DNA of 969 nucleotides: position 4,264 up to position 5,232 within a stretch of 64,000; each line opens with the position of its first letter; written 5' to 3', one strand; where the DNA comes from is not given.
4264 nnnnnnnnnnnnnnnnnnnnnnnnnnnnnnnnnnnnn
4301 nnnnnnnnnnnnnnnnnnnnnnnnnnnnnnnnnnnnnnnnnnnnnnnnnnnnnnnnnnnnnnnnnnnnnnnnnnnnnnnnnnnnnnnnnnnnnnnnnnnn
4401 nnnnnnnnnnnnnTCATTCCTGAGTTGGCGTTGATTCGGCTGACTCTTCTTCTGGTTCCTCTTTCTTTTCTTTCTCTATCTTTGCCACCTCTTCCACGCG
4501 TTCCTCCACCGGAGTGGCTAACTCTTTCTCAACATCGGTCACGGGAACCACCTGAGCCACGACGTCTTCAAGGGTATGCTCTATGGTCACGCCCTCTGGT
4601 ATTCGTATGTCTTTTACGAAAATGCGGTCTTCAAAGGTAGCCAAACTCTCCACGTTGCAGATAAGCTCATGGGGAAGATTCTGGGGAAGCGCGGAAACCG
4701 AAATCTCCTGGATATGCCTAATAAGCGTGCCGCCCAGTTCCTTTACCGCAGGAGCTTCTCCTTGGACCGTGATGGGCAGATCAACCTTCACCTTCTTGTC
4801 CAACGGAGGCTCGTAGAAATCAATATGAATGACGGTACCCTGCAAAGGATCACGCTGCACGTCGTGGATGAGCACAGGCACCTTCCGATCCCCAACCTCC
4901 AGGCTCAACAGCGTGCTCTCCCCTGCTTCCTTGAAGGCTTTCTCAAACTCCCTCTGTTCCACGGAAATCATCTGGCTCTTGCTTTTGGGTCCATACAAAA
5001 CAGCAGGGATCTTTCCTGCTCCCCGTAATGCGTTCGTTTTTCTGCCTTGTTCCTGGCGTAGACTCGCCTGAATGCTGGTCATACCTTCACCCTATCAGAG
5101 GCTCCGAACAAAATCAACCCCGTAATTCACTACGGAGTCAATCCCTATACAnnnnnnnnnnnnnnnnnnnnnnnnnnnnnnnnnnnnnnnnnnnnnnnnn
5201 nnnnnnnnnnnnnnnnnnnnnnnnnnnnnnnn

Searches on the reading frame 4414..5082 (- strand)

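Call 38: search_protein_families(library=pfam, proteins=[window:4414-5082:-], max_evalue=0.001)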
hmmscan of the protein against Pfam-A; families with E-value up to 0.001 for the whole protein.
window:4414-5082:- (222 aa): 2 families
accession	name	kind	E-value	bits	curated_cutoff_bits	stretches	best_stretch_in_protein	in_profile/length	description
PF01386.24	Ribosomal_L25p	-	3.7e-23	82.2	23.6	1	4-89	1-82/82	Ribosomal L25p family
PF14693.11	Ribosomal_TL5_C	-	6e-17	62.2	27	1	97-180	1-82/84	Ribosomal protein TL5, C-terminal domain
